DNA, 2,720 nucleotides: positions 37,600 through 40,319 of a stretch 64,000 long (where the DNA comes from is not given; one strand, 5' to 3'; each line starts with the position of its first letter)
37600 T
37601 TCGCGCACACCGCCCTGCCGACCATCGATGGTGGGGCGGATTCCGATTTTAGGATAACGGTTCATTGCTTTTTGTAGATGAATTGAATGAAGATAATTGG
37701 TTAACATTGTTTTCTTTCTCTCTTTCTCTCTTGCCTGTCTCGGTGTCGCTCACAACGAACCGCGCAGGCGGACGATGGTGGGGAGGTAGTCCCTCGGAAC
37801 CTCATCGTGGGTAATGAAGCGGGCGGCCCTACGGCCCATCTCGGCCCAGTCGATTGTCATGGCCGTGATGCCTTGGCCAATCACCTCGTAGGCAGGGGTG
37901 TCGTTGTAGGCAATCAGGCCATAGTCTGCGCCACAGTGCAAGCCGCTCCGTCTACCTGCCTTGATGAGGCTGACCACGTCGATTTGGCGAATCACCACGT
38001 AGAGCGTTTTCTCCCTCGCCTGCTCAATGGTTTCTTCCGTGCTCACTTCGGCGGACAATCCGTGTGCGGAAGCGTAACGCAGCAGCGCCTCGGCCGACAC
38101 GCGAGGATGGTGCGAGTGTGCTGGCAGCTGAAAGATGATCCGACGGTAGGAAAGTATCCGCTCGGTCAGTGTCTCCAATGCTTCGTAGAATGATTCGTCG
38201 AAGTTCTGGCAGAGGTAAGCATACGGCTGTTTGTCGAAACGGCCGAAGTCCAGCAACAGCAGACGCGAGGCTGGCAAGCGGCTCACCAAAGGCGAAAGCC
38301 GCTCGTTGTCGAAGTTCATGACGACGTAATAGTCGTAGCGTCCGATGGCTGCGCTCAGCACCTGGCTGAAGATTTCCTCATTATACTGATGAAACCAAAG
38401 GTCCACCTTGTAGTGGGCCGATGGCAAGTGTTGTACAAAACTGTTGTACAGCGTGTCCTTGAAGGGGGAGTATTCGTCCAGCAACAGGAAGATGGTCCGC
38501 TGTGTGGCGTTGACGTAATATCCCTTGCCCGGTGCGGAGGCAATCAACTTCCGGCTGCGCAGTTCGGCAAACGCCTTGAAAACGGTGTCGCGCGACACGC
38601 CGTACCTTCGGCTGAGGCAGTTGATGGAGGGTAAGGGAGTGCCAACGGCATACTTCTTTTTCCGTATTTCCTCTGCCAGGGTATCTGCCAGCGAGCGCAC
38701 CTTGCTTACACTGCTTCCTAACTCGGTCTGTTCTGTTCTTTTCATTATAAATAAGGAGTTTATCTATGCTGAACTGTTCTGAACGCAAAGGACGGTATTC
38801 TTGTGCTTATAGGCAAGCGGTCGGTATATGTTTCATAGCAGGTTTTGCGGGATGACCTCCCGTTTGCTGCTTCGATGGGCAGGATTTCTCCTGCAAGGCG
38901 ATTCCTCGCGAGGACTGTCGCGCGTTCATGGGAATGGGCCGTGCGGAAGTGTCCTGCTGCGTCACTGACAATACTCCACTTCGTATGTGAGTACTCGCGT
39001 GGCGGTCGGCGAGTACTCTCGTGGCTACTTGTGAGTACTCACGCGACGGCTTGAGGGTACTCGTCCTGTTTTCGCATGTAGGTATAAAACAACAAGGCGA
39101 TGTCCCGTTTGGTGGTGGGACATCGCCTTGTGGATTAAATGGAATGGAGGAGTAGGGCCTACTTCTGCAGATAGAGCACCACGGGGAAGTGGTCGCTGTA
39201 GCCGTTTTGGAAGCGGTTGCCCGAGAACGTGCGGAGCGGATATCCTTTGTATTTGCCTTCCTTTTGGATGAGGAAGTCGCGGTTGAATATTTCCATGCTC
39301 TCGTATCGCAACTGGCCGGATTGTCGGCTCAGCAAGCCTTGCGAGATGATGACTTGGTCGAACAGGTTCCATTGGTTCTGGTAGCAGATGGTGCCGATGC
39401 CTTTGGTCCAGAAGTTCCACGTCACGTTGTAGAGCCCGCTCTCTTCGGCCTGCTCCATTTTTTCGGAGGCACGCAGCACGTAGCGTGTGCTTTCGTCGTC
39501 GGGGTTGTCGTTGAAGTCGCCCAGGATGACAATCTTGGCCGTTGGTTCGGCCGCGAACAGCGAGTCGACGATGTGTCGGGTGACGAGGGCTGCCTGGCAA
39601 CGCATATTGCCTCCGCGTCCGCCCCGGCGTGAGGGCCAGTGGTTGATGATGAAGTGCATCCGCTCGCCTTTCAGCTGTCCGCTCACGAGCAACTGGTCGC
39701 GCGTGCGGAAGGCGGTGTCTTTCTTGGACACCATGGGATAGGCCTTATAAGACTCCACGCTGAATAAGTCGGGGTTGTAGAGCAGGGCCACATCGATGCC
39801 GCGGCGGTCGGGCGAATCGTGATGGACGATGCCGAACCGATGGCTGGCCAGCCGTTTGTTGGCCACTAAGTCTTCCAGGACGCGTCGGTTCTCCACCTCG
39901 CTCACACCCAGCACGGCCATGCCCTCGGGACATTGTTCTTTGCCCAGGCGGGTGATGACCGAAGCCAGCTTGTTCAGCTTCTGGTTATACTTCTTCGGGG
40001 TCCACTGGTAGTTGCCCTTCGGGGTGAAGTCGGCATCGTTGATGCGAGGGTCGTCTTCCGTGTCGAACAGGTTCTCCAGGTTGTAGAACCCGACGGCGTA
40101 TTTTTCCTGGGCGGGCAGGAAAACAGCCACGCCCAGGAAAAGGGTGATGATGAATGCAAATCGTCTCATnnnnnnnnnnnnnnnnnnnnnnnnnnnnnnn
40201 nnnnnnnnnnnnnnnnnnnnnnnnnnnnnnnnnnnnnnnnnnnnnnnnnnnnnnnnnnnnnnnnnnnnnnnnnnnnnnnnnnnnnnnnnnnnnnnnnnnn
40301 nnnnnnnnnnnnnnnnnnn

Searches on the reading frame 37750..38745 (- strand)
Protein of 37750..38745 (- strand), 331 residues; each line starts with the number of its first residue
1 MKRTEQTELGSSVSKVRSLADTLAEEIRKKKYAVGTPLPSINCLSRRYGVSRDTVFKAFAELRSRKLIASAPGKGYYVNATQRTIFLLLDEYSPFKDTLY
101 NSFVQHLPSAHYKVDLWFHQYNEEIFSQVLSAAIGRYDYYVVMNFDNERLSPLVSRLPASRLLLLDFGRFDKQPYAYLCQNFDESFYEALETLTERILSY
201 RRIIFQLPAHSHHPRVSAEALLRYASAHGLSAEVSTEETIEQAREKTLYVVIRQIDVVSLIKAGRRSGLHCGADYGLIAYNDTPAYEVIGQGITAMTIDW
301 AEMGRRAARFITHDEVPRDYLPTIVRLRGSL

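Call 82: find_homologous_proteins(query=window:37750-38745:-, max_evalue=1e-100)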
Query window:37750-38745:- (331 aa): 396 proteins with E <= 1e-100 among 4289 candidates; the best 120 are listed.
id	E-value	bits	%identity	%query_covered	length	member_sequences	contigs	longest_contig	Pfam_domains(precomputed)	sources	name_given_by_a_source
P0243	1.8e-217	739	100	100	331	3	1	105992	PF13377.13,PF00392.28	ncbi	ncbi:MAG: GntR family transcriptional regulator [Bacteroidaceae bacterium]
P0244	9.9e-135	467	55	65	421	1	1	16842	PF13377.13,PF00392.28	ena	-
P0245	2.3e-126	440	61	99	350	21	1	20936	PF13377.13,PF00392.28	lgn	-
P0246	3.3e-126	439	61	99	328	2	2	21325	PF13377.13,PF00392.28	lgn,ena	-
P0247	4.3e-125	435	60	99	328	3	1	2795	PF13377.13,PF00392.28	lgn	-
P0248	1.2e-124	434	60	99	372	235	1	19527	PF13377.13,PF00392.28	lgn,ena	-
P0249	2.5e-124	433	59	98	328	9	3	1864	PF13377.13,PF00392.28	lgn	-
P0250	5.8e-124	432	59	98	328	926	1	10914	PF13377.13,PF00392.28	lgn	-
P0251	1.1e-122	427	58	99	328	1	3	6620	PF13377.13,PF00392.28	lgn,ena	-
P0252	1.9e-122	427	58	99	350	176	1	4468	PF13377.13,PF00392.28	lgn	-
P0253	2.5e-122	426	60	99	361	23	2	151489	PF13377.13,PF00392.28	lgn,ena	-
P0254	3.6e-122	426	58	99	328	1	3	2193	PF13377.13,PF00392.28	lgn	-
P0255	1.7e-121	424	60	98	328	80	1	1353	PF13377.13,PF00392.28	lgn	-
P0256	1.8e-121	423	58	99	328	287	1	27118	PF13377.13,PF00392.28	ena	-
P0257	5.2e-121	422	59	99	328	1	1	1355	PF13377.13,PF00392.28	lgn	-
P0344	4.3e-108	379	53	98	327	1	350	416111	PF13377.13,PF08279.19,PF00392.28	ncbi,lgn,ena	-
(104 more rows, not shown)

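Call 83: list_cluster_members(proteins=[P0243, P0001])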
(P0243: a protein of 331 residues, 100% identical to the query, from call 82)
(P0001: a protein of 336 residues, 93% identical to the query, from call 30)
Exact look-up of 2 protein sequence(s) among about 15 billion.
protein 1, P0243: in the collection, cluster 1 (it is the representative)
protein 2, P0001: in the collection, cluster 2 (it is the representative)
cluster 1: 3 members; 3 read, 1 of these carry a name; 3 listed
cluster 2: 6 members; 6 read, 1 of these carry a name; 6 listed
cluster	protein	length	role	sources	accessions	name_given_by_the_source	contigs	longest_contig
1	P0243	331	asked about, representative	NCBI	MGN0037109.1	MAG: GntR family transcriptional regulator [Bacteroidaceae bacterium]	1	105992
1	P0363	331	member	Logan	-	-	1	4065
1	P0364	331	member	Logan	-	-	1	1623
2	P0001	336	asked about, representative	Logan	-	-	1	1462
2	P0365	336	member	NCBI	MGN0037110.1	MAG: endonuclease/exonuclease/phosphatase family protein [Bacteroidaceae bacterium]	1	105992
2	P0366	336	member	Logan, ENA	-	-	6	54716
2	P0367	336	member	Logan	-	-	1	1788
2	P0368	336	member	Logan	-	-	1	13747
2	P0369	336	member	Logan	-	-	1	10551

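Call 84: find_encoding_contigs(protein=P0366, flank=10000, max_places=6)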
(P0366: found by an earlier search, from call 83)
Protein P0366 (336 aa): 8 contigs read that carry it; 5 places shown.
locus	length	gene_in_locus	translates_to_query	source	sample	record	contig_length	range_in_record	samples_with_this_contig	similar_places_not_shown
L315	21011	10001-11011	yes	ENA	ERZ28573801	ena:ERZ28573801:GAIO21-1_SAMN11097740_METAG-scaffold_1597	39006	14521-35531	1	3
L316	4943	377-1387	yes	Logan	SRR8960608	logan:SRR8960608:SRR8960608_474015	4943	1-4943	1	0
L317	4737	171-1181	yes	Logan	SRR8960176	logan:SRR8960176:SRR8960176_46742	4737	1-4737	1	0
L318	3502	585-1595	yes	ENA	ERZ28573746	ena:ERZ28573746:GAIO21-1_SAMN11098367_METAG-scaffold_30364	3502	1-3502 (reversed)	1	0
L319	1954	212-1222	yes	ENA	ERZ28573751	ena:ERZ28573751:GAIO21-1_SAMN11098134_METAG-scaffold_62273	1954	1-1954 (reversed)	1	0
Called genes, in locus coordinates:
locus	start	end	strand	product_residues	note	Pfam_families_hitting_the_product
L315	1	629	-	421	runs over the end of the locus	PF01595:CNNM, PF00571:CBS, PF03471:CorC_HlyC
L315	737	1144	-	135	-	PF00436:SSB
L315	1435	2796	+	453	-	PF13149:Mfa_like_1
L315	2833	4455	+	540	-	PF13149:Mfa_like_1, PF01223:Endonuclease_NS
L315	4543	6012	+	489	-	PF13149:Mfa_like_1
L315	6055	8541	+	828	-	-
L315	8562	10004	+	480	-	-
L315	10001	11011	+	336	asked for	PF19580:Exo_endo_phos_3, PF03372:Exo_endo_phos (weak)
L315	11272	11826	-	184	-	-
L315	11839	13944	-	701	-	PF13734:Inhibitor_I69, PF01640:Peptidase_C10, PF13529:Peptidase_C39_2 (faint)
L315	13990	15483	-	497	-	PF08666:SAF, PF04295:GD_AH_second, PF20629:GD_AH_C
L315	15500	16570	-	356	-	PF00356:LacI, PF00532:Peripla_BP_1 (weak), PF13407:Peripla_BP_4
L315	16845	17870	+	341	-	PF00294:PfkB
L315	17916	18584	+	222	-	PF01081:Aldolase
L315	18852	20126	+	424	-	PF02403:Seryl_tRNA_N, PF00587:tRNA-synt_2b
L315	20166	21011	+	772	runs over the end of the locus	PF00175:NAD_binding_1 (faint), PF10418:DHODB_Fe-S_bind, PF14691:Fer4_20, PF07992:Pyr_redox_2, PF13450:NAD_binding_8, PF13738:Pyr_redox_3 (faint), PF00070:Pyr_redox (weak)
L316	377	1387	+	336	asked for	PF19580:Exo_endo_phos_3, PF03372:Exo_endo_phos (weak)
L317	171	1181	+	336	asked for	PF19580:Exo_endo_phos_3, PF03372:Exo_endo_phos (weak)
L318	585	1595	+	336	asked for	PF19580:Exo_endo_phos_3, PF03372:Exo_endo_phos (weak)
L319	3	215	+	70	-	?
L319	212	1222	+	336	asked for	PF19580:Exo_endo_phos_3, PF03372:Exo_endo_phos (weak)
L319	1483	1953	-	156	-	?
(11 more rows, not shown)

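Call 85: find_encoding_contigs(protein=P0368, flank=10000, max_places=3)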
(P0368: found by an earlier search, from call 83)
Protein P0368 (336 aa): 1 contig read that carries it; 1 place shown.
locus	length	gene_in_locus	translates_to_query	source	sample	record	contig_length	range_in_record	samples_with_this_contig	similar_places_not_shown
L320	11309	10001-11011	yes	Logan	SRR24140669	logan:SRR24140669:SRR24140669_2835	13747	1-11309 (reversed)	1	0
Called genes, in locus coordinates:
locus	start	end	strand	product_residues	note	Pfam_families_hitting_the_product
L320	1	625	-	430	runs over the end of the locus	PF01595:CNNM, PF00571:CBS, PF03471:CorC_HlyC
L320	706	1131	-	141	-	PF00436:SSB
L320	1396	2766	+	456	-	PF13149:Mfa_like_1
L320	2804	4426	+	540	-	PF13149:Mfa_like_1, PF01223:Endonuclease_NS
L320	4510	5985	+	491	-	PF13149:Mfa_like_1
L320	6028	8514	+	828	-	-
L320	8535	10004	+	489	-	-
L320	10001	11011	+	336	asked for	PF19580:Exo_endo_phos_3, PF03372:Exo_endo_phos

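Call 86: find_encoding_contigs(protein=P0369, flank=10000, max_places=3)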
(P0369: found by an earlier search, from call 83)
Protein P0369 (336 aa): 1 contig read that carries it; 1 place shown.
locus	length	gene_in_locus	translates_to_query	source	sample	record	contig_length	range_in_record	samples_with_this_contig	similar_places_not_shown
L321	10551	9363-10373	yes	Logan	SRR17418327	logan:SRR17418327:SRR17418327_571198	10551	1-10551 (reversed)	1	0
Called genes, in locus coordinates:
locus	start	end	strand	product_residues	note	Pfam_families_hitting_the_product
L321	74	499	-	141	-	PF00436:SSB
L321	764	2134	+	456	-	PF13149:Mfa_like_1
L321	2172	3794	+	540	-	PF13149:Mfa_like_1, PF01223:Endonuclease_NS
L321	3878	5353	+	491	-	PF13149:Mfa_like_1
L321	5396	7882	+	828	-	-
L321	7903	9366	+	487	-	-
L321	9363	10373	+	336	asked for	PF19580:Exo_endo_phos_3, PF03372:Exo_endo_phos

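Call 90: find_encoding_contigs(protein=P0363, flank=10000, max_places=3)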
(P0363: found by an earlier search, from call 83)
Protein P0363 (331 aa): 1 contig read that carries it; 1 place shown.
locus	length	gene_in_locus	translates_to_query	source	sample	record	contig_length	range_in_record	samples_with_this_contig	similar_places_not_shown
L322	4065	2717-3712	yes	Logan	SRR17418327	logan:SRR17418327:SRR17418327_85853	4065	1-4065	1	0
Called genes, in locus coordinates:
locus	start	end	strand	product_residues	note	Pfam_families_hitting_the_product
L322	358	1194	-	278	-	PF00376:MerR, PF13411:MerR_1, PF09278:MerR-DNA-bind, PF06445:GyrI-like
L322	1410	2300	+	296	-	PF00892:EamA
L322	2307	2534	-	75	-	-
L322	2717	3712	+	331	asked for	PF00392:GntR, PF13377:Peripla_BP_3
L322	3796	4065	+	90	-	?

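Call 95: search_protein_families(library=pfam, proteins=[L322:2307-2534:-], max_evalue=0.01)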
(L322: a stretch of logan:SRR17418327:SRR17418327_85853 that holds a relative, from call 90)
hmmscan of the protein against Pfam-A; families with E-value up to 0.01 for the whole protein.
L322:2307-2534:- (75 aa): 0 families

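Call 99: find_encoding_contigs(protein=P0344, flank=3000, max_places=2)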
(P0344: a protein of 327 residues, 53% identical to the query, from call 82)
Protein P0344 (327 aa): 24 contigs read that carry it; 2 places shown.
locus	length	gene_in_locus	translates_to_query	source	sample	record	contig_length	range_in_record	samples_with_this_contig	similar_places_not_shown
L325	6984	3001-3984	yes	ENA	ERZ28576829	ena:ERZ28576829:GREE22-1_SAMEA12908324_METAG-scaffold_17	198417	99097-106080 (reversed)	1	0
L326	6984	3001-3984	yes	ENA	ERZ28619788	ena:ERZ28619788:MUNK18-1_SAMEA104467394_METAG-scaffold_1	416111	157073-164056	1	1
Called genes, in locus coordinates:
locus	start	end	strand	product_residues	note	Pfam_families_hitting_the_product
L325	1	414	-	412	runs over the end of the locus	PF25919:BSH_CusB (faint), PF25917:BSH_RND (weak), PF25893:HH_CzcB, PF25967:RND-MFP_C, PF25989:YknX_C, PF25975:CzcB_C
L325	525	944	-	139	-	PF20558:DUF6769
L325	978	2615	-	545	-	PF00005:ABC_tran, PF03193:RsgA_GTPase (faint), PF13175:AAA_15 (faint), PF13555:AAA_29 (faint), PF00350:Dynamin_N (faint), PF01926:MMR_HSR1 (faint), PF12848:ABC_tran_Xtn, PF00005:ABC_tran, +2 more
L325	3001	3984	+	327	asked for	PF00392:GntR, PF08279:HTH_11 (weak), PF13377:Peripla_BP_3 (weak)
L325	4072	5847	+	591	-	PF07881:Fucose_iso_N1, PF07882:Fucose_iso_N2, PF02952:Fucose_iso_C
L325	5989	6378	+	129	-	PF05336:rhaM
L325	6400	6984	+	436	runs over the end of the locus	PF07690:MFS_1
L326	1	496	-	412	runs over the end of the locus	PF25919:BSH_CusB (faint), PF25917:BSH_RND (weak), PF25893:HH_CzcB, PF25967:RND-MFP_C, PF25989:YknX_C, PF25975:CzcB_C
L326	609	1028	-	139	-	PF20558:DUF6769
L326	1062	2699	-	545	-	PF00005:ABC_tran, PF03193:RsgA_GTPase (faint), PF13175:AAA_15 (faint), PF13555:AAA_29 (faint), PF00350:Dynamin_N (faint), PF01926:MMR_HSR1 (faint), PF12848:ABC_tran_Xtn, PF00005:ABC_tran, +2 more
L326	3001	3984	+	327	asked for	PF00392:GntR, PF08279:HTH_11 (weak), PF13377:Peripla_BP_3 (weak)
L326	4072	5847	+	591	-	PF07881:Fucose_iso_N1, PF07882:Fucose_iso_N2, PF02952:Fucose_iso_C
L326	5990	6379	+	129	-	PF05336:rhaM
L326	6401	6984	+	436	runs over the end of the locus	PF07690:MFS_1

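Call 100: find_encoding_contigs(protein=P0246, flank=3000, max_places=2)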
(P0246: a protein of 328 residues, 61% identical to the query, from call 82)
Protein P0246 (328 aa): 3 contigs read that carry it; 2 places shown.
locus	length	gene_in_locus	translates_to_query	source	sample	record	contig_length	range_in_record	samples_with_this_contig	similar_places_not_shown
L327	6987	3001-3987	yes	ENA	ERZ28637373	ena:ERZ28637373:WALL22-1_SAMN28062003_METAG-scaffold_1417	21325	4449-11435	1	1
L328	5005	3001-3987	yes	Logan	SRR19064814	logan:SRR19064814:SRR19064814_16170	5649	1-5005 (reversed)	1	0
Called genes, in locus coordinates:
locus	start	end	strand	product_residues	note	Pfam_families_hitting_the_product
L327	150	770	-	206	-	-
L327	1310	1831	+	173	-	PF16412:DUF5020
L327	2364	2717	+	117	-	PF00860:Xan_ur_permease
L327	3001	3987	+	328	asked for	PF00392:GntR, PF13377:Peripla_BP_3 (weak)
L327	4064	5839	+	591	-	PF07881:Fucose_iso_N1, PF07882:Fucose_iso_N2, PF02952:Fucose_iso_C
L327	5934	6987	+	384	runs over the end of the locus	PF00465:Fe-ADH, PF13685:Fe-ADH_2, PF25137:ADH_Fe_C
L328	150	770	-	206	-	-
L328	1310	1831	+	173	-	PF16412:DUF5020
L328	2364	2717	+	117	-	PF00860:Xan_ur_permease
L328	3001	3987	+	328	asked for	PF00392:GntR, PF13377:Peripla_BP_3 (weak)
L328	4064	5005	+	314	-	?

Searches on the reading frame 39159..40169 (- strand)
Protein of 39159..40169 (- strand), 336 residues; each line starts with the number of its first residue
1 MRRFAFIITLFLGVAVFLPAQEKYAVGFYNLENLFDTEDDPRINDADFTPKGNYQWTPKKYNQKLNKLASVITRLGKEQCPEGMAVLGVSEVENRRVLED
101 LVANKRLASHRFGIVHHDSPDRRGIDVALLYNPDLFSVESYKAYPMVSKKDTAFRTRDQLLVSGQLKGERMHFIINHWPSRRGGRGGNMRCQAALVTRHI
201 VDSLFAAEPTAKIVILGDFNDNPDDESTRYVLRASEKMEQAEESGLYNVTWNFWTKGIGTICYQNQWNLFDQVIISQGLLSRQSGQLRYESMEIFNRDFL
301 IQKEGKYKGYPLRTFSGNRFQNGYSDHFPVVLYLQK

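Call 30: find_homologous_proteins(query=window:39159-40169:-, max_evalue=1e-30)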
Query window:39159-40169:- (336 aa): 7898 proteins with E <= 1e-30 among 8000 candidates; the best 120 are listed.
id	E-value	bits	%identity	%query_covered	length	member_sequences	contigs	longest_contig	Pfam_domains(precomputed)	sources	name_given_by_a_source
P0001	7.6e-215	730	93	100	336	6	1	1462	PF03372.30,PF19580.6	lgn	-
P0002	1.6e-174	598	77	100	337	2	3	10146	PF03372.30,PF19580.6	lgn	-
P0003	1.3e-133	463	62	100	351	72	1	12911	PF19580.6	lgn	-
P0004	4.5e-131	455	60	100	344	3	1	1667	PF03372.30,PF19580.6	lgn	-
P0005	2.7e-130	452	61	94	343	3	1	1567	PF19580.6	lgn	-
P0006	3.3e-129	449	61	95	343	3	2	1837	PF19580.6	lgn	-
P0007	1.7e-127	443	59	99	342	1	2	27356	PF03372.30,PF19580.6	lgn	-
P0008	3.7e-127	442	60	98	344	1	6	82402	PF19580.6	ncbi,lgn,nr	ncbi:MAG: endonuclease/exonuclease/phosphatase family protein [Bacteroides sp.]|nr:endonuclease/exon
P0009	6.4e-127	441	58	100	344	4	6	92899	PF19580.6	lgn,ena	-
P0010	2.1e-126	440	60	95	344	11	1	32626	PF19580.6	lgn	-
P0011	2.4e-126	439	61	94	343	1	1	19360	PF03372.30,PF19580.6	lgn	-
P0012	1.7e-125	437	58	98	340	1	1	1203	PF03372.30,PF19580.6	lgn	-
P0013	5.2e-125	435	57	100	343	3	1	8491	PF19580.6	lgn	-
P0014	5.3e-125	435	58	100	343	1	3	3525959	PF03372.30,PF19580.6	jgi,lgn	jgi:predicted extracellular nuclease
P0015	5.5e-125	435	55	100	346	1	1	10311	PF19580.6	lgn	-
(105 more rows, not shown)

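Call 31: find_encoding_contigs(protein=P0002, flank=10000, max_places=4)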
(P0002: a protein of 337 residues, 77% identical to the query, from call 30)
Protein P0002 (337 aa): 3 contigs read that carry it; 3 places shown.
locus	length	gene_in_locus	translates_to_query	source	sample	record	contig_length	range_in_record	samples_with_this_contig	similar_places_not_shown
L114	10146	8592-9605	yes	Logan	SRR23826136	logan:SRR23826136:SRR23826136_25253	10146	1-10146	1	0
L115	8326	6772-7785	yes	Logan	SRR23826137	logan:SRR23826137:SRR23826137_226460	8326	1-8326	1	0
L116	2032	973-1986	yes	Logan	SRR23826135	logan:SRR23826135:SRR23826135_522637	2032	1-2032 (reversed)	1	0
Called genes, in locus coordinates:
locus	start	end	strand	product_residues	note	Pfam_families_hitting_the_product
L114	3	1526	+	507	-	?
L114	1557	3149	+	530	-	PF13149:Mfa_like_1, PF01223:Endonuclease_NS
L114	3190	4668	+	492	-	PF13149:Mfa_like_1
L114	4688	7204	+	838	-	-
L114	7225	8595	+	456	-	PF18942:DUF5689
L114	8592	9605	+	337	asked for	PF19580:Exo_endo_phos_3, PF03372:Exo_endo_phos (weak)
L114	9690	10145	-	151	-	?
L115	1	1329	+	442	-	?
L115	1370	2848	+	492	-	PF13149:Mfa_like_1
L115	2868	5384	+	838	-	-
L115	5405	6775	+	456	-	PF18942:DUF5689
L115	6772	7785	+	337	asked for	PF19580:Exo_endo_phos_3, PF03372:Exo_endo_phos (weak)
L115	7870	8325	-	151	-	?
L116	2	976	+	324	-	?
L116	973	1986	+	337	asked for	PF19580:Exo_endo_phos_3, PF03372:Exo_endo_phos (weak)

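Call 32: find_encoding_contigs(protein=P0001, flank=10000, max_places=4)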
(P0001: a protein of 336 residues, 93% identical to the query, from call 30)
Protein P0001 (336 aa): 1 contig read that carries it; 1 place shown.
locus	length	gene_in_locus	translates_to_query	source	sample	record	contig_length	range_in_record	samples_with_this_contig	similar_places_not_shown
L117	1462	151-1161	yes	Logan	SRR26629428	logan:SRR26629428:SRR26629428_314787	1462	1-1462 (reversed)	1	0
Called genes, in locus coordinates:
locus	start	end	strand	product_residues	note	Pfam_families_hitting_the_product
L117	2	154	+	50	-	?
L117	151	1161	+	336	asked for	PF19580:Exo_endo_phos_3, PF03372:Exo_endo_phos (weak)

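Call 95: search_protein_families(library=pfam, proteins=[L322:2307-2534:-], max_evalue=0.01)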
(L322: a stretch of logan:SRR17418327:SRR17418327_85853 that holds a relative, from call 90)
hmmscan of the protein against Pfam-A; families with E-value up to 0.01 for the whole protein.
L322:2307-2534:- (75 aa): 0 families
